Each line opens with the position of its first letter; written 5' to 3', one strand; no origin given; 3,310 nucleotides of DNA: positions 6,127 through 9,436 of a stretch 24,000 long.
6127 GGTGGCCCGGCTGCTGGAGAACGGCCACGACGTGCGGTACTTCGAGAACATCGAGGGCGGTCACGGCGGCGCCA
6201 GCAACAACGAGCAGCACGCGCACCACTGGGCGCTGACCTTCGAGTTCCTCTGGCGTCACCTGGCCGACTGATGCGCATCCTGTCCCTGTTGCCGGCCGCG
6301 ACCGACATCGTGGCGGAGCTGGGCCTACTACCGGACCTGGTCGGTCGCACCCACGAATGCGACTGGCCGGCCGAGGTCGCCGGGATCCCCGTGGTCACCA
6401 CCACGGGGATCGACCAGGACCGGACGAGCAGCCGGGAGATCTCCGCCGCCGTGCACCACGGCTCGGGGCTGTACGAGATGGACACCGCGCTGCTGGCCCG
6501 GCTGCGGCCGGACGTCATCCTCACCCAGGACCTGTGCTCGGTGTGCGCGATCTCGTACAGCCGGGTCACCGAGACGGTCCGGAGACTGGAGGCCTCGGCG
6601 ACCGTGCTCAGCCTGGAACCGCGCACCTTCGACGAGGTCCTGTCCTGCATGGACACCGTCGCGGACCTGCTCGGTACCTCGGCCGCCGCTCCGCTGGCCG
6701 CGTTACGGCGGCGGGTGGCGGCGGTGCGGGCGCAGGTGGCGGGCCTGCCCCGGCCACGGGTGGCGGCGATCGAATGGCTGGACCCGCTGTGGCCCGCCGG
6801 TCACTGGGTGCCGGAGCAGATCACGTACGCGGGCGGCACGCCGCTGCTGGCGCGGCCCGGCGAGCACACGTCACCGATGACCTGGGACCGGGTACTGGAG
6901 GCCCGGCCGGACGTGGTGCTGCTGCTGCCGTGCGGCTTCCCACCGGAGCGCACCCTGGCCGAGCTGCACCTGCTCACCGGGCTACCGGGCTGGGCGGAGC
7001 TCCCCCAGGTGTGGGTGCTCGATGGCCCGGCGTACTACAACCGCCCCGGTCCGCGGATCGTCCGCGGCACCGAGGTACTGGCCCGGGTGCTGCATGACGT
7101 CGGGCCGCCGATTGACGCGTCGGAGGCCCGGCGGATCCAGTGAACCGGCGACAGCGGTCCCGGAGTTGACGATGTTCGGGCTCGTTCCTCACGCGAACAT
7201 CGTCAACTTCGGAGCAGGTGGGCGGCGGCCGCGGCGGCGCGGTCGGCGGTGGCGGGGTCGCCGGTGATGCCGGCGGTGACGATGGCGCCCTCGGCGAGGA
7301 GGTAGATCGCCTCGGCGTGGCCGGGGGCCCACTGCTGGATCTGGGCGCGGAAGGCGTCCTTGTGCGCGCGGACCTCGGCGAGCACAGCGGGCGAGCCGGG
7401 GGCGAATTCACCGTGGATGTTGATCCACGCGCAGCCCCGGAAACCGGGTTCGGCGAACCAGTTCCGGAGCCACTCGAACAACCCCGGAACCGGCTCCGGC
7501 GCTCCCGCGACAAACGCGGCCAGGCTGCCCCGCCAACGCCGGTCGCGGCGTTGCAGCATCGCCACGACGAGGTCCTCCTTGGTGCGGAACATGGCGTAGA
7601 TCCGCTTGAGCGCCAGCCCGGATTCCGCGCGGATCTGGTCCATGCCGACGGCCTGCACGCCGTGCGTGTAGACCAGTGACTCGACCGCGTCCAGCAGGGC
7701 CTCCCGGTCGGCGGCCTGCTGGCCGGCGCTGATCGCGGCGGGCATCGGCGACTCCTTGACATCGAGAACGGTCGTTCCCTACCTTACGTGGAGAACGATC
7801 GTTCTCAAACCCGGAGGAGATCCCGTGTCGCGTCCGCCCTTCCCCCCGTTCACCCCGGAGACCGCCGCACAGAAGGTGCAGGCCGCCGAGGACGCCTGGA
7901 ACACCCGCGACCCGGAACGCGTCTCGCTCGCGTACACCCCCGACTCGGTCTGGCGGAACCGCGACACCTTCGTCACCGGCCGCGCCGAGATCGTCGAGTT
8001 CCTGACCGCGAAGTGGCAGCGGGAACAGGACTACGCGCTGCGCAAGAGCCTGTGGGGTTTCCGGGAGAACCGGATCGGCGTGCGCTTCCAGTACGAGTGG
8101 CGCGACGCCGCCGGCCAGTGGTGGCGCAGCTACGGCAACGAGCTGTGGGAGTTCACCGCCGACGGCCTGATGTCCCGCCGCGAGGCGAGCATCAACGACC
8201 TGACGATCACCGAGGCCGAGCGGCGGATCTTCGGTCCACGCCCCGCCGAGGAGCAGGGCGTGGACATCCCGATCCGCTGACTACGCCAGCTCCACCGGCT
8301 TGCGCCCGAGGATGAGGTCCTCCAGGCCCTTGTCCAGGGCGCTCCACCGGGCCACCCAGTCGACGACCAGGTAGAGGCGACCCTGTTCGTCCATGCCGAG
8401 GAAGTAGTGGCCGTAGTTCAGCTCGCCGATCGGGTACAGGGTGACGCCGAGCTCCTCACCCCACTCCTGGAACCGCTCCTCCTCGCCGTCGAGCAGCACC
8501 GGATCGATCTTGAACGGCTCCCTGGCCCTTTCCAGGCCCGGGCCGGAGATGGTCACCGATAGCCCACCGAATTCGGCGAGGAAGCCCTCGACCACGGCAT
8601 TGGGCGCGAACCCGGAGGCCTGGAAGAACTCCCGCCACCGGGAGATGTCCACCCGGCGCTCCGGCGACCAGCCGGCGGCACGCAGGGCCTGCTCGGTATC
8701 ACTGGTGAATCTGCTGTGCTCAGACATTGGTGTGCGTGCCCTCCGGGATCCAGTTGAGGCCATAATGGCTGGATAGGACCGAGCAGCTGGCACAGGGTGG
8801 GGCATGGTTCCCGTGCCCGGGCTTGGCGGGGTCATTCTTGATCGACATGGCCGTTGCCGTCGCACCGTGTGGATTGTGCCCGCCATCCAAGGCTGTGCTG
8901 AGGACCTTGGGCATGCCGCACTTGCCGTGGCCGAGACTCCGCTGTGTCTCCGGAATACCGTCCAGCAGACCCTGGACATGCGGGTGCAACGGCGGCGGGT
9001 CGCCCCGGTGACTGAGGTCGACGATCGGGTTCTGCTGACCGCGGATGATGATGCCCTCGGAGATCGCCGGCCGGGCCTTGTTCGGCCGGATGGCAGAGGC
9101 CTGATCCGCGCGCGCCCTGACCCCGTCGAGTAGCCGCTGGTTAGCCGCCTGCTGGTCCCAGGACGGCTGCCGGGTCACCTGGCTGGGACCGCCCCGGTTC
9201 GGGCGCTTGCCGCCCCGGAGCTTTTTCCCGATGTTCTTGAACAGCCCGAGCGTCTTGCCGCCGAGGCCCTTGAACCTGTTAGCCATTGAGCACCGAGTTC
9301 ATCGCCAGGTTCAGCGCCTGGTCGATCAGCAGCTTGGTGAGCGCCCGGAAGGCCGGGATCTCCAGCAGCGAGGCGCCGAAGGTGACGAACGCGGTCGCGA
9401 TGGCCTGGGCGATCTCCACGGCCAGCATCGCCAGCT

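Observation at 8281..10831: Five-gene T7SS-style polymorphic toxin / immunity cassette with no secretion machinery nearby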

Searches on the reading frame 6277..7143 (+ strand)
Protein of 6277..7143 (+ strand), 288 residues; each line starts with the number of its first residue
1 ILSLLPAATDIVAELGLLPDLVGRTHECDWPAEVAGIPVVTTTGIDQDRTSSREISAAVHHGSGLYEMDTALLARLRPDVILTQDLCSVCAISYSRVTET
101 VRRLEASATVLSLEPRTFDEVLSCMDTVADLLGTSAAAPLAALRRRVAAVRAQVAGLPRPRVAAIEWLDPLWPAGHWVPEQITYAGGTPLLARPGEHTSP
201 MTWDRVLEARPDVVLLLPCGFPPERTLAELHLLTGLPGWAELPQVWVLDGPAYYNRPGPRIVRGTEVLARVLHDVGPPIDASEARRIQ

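Call 8: search_protein_families(library=pfam, proteins=[window:6277-7143:+], max_evalue=0.001)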
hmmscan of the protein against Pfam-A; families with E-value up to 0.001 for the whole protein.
window:6277-7143:+ (288 aa): 1 family
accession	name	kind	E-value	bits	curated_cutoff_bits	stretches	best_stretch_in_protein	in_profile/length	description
PF01497.23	Peripla_BP_2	-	1.1e-06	28.7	27.5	1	3-223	3-201/235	Periplasmic binding protein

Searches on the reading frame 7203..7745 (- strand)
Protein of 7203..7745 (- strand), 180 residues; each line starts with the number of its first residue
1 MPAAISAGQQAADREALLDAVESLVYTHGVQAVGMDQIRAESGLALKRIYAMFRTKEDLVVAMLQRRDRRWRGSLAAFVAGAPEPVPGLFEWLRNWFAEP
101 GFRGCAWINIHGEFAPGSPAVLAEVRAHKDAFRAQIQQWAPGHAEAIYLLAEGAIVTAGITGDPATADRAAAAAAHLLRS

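Call 8: search_protein_families(library=pfam, proteins=[window:7203-7745:-], max_evalue=0.001)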
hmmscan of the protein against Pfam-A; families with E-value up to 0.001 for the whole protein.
window:7203-7745:- (180 aa): 2 families
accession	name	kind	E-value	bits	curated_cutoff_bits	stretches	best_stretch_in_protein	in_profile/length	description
PF00440.29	TetR_N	-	3.7e-06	27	24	1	17-63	1-47/47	Bacterial regulatory proteins, tetR family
PF16925.10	TetR_C_13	-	0.00039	21.2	27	0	90-138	9-58/109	Tetracyclin repressor-like, C-terminal domain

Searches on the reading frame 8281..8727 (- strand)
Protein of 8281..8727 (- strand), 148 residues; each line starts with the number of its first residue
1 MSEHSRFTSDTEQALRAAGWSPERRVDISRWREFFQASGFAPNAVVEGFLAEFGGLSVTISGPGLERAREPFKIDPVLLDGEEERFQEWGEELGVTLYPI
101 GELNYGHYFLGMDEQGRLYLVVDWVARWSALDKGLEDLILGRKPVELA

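Call 3: search_protein_families(library=pfam, proteins=[window:8281-8727:-], max_evalue=1)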
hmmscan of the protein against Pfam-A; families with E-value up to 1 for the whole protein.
window:8281-8727:- (148 aa): 1 family
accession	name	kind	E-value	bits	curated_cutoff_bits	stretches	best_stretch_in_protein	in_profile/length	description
PF14433.11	SUKH-3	-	1.6e-28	100.1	23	1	7-140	1-145/146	SUKH-3 immunity protein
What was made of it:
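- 8281..8727 (-): g5: SUKH-3 immunity protein (148 aa, net charge -11). Pfam PF14433, E 1.6e-28, covering 1-145 of 146 profile positions (call 3).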

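Call 4: search_protein_families(library=ncbifam, proteins=[window:8281-8727:-], max_evalue=1)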
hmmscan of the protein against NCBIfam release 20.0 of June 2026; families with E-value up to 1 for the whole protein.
window:8281-8727:- (148 aa): 0 families

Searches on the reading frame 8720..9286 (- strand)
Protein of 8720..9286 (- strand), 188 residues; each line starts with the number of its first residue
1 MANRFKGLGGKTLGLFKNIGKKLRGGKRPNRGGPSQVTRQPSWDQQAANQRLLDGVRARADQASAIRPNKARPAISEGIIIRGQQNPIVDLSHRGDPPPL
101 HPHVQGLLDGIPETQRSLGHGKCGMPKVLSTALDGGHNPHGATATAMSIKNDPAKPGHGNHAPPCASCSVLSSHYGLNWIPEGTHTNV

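Call 3: search_protein_families(library=pfam, proteins=[window:8720-9286:-], max_evalue=1)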
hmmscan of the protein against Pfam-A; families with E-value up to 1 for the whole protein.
window:8720-9286:- (188 aa): 1 family
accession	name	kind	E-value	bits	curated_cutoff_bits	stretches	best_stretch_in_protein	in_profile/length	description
PF14431.12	YwqJ-deaminase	-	5.8e-07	30.2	25.9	1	84-173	28-134/138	YwqJ-like deaminase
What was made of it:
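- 8747..9145 (-): g4 toxin domain (residues ~48-180), YwqJ-like deaminase fold. Pfam PF14431, 30.2 bits against a cut-off of 25.9 (call 3).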

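Call 4: search_protein_families(library=ncbifam, proteins=[window:8720-9286:-], max_evalue=1)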
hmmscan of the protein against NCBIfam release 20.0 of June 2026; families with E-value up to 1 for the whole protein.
window:8720-9286:- (188 aa): 0 families

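Call 11: find_encoding_contigs(protein=window:8720-9286:-, flank=10000, max_places=6)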
Protein window:8720-9286:- (188 aa): no gene with exactly this product is on record in the collection.

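Call 33: find_homologous_proteins(query=window:8720-9286:-, max_evalue=0.001)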
Query window:8720-9286:- (188 aa): 1 proteins with E <= 0.001 among 127 candidates.
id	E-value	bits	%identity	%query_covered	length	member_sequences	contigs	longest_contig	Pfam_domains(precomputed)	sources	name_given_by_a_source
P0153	1.1e-123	428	100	100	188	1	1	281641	PF14431.13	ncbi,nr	ncbi:hypothetical protein D5S17_15210 [Pseudonocardiaceae bacterium YIM PH 21723]|nr:hypothetical pr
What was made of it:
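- Tried and rejected: It returned only g4 itself (call 33).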

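Call 35: search_solved_structures(query=window:8720-9286:-, max_evalue=10, show_alignments=3)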
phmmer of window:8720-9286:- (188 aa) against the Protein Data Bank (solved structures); distinct sequences matched with E-value up to 10: 3.
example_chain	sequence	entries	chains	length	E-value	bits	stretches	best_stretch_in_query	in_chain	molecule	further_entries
5v5x_A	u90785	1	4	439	0.021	17.8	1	106-161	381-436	MCG133388, isoform CRA_y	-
6e6b_A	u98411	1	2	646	0.036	17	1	106-161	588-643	Protocadherin gamma B4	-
5szr_A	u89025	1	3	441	0.11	15.4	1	106-161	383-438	Protein Pcdhgb2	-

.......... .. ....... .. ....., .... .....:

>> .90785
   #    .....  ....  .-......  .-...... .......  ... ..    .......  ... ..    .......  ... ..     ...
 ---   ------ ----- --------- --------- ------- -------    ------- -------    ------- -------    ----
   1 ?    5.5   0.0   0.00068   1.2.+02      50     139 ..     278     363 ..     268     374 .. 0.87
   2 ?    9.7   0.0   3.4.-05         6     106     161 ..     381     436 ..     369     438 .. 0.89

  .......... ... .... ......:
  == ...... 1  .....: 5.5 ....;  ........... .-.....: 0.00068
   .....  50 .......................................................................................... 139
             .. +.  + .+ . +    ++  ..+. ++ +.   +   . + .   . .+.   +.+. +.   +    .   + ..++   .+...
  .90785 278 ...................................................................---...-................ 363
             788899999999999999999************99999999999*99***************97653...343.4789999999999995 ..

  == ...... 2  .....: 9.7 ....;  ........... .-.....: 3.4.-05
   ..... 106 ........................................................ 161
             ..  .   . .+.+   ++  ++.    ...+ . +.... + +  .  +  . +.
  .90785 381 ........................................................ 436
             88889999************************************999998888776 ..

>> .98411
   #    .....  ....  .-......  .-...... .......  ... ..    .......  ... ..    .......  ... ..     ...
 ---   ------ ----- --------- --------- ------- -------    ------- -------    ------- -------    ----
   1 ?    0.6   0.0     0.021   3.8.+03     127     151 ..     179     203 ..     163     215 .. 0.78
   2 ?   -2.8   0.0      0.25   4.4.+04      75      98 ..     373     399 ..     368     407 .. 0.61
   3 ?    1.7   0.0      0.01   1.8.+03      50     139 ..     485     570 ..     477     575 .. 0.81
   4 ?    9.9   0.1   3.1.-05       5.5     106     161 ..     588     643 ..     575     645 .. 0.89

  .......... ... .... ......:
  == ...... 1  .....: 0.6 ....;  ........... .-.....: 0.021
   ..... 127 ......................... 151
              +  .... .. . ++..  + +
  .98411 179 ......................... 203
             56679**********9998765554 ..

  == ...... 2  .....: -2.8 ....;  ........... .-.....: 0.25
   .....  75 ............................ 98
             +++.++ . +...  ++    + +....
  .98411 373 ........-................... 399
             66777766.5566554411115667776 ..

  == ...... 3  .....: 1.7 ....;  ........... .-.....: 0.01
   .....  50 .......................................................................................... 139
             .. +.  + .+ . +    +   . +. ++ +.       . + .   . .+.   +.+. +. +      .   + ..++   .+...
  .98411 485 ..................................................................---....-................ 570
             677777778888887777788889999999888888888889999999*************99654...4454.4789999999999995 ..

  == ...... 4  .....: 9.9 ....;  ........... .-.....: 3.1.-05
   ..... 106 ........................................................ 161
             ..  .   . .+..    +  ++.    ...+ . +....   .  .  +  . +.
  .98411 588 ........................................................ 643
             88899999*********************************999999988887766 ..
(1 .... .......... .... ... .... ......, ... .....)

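Call 40: search_protein_representatives(protein=window:8720-9286:-)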
Query: 188 residues. Proteins with E-value up to 0.001 (for the whole library): 200; up to 1e-10: 57; up to 1e-30: 2. The best 150 are listed.
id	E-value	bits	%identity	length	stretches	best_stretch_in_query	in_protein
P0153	3.5e-124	428.3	100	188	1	1-188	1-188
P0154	6.9e-31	123.8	46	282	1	48-180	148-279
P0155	7.0e-28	114.0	47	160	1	51-184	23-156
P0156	3.2e-25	105.4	39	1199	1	28-181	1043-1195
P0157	5.2e-22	94.9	42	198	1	56-181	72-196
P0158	7.1e-22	94.4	44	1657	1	47-180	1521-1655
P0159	3.6e-21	92.1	48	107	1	85-179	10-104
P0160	7.0e-21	91.2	42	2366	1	54-180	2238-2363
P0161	1.2e-20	90.4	40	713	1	34-174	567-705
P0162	1.3e-20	90.3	41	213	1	51-184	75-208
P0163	1.6e-20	90.0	43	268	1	62-180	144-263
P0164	1.8e-20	89.8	36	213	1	47-180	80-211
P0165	3.8e-20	88.8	42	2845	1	52-177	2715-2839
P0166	7.2e-20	87.9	49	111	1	93-180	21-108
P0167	9.4e-20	87.5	36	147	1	49-180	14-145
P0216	4.1e-10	56.0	46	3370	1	83-176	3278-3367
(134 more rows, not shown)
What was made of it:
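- Toxin domain: it is a C-terminal module of proteins of very different length (call 40).
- Tried and rejected: The exhaustive HMMER search was needed (call 40).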
